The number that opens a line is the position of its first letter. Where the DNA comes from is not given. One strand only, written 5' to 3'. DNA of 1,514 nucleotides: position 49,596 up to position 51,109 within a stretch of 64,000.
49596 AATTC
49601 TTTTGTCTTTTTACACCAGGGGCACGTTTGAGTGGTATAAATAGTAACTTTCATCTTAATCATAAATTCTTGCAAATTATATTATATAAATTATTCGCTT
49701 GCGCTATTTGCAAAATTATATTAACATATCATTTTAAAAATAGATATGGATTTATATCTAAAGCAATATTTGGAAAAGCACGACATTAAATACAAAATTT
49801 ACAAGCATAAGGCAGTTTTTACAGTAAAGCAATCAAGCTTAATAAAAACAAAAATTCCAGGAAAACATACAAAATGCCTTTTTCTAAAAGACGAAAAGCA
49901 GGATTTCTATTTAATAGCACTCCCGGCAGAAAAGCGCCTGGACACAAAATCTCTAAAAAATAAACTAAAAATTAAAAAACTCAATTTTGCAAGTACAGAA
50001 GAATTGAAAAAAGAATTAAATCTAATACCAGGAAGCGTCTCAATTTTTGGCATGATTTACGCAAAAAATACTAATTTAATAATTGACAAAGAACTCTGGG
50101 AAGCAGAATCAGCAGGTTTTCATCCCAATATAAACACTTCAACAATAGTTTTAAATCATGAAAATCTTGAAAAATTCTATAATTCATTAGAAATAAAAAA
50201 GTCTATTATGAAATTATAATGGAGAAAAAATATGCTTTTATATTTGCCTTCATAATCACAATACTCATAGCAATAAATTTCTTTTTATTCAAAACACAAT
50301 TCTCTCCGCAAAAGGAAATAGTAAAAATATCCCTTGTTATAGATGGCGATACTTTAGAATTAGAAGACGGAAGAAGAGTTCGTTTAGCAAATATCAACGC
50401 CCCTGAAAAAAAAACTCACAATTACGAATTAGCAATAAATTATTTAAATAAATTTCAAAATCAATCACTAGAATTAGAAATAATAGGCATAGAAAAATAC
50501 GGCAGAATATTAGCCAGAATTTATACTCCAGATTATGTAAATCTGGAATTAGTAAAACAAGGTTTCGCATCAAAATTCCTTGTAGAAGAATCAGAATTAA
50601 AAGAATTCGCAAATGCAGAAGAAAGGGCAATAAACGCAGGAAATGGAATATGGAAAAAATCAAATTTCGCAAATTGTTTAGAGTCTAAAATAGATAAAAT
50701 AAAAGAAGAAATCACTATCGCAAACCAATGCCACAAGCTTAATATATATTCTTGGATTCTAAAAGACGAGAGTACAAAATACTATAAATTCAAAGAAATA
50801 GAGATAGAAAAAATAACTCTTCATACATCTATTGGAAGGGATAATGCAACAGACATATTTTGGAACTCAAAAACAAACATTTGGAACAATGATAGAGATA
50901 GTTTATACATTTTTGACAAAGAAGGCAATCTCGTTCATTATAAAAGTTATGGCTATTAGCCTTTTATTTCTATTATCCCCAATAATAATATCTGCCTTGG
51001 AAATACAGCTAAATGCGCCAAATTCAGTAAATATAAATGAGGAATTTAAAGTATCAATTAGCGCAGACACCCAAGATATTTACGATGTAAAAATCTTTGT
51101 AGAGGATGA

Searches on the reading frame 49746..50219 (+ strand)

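Call 13: search_protein_families(library=pfam, proteins=[window:49746-50219:+], max_evalue=0.01)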
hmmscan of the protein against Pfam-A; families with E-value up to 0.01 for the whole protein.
window:49746-50219:+ (157 aa): 1 family
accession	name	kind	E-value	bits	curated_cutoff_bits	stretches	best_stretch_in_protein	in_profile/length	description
PF04073.20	tRNA_edit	-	2.5e-25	89.4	25.5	1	22-144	2-123/123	Aminoacyl-tRNA editing domain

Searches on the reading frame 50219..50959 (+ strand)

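Call 13: search_protein_families(library=pfam, proteins=[window:50219-50959:+], max_evalue=0.01)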
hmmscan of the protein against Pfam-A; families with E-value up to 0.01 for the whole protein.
window:50219-50959:+ (246 aa): 2 families
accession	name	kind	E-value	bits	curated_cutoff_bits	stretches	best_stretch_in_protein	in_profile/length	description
PF00565.23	SNase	-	3.5e-13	50.4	21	1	53-146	1-106/107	Staphylococcal nuclease homologue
PF00932.25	LTD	-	0.00057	20.7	34.3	1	173-244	34-107/109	Lamin Tail Domain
